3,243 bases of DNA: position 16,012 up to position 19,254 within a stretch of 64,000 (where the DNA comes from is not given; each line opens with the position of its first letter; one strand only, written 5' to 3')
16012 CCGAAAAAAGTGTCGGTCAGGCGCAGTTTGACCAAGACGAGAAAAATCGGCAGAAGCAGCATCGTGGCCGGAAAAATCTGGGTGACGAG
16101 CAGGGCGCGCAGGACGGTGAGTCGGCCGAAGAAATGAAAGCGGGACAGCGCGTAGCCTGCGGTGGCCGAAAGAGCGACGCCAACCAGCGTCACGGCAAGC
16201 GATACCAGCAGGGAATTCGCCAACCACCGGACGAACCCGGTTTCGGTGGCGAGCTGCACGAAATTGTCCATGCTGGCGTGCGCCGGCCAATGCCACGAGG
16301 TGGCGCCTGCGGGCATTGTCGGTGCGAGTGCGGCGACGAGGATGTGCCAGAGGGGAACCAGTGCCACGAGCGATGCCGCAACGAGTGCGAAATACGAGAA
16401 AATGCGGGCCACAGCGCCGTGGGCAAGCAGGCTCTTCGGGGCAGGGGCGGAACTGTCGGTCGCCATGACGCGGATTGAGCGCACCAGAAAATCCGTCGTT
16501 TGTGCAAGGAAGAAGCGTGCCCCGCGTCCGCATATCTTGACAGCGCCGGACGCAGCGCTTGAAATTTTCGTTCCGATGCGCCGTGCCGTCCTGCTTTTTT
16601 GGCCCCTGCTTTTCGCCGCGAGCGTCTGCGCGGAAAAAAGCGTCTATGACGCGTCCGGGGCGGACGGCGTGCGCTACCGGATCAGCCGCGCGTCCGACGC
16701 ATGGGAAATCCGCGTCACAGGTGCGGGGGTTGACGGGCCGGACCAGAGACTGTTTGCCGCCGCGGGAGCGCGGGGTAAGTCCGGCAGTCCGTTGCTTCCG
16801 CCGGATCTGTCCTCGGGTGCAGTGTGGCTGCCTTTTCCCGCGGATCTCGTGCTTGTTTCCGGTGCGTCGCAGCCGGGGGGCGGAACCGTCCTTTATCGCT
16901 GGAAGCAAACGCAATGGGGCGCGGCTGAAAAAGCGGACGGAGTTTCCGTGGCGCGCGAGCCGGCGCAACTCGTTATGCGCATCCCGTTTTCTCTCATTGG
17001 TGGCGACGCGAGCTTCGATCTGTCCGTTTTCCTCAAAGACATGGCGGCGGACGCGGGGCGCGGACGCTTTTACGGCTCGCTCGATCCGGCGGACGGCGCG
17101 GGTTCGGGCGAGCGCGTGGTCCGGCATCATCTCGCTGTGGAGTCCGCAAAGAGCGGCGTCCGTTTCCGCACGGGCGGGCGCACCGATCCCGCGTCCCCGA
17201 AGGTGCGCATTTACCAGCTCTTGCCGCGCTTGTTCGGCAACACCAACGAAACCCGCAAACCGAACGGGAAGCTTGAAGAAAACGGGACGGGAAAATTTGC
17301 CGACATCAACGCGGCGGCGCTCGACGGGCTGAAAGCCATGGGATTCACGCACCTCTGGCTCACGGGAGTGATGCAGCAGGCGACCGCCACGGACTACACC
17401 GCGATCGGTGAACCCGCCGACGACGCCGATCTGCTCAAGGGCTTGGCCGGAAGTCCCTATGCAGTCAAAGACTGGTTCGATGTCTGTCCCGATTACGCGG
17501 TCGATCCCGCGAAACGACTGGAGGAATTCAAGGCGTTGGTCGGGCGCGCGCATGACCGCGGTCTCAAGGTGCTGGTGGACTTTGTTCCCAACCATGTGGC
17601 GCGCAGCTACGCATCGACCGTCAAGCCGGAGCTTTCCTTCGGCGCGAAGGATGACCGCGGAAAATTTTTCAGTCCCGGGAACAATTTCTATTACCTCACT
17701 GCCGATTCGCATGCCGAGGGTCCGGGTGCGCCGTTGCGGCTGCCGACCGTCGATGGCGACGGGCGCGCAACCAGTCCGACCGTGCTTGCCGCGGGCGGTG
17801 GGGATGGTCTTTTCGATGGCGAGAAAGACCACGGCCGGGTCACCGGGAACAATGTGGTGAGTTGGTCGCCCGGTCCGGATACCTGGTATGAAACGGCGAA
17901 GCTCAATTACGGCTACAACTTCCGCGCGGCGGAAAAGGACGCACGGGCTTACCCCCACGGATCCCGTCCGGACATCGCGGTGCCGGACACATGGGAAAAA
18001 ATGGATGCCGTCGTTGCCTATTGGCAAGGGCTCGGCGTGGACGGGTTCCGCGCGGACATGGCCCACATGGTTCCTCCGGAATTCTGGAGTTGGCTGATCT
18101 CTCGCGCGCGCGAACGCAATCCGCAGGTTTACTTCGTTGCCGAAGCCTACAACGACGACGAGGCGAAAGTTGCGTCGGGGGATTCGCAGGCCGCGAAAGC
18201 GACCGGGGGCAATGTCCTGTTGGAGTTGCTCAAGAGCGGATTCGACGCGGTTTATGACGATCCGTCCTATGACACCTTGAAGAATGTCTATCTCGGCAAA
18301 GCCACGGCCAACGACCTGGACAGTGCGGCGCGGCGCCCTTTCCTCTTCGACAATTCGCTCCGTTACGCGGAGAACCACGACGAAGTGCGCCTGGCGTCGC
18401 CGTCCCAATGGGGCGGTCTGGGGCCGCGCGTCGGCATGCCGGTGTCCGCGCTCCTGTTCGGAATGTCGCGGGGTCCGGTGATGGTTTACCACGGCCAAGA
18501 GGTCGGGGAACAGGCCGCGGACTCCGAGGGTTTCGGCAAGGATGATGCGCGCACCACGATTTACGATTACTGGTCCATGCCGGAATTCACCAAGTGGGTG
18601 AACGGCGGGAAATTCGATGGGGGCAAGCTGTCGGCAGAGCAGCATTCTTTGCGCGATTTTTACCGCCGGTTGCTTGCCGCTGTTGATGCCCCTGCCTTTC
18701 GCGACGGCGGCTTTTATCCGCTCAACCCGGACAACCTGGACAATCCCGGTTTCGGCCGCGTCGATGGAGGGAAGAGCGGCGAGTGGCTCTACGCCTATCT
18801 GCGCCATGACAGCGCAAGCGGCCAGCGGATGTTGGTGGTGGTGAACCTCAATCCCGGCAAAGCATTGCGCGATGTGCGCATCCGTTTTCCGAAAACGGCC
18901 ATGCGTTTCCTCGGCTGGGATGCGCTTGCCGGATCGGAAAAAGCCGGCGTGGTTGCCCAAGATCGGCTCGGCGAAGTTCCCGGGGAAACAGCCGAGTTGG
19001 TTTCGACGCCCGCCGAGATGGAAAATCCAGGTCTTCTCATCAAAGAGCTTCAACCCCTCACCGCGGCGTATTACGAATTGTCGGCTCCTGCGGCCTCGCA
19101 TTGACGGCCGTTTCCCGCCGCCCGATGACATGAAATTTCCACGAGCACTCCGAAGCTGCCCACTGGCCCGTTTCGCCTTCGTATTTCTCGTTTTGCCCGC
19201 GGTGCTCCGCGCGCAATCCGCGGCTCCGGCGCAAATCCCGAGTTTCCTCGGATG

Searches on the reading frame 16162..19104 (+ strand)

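Call 65: search_protein_families(library=pfam, proteins=[window:16162-19104:+], max_evalue=0.001)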
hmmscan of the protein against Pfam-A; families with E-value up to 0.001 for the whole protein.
window:16162-19104:+ (980 aa): 1 family
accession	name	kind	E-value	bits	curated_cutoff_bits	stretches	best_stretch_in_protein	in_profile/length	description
PF00128.31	Alpha-amylase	-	7.6e-19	68.7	22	2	352-484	1-97/446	Alpha amylase, catalytic domain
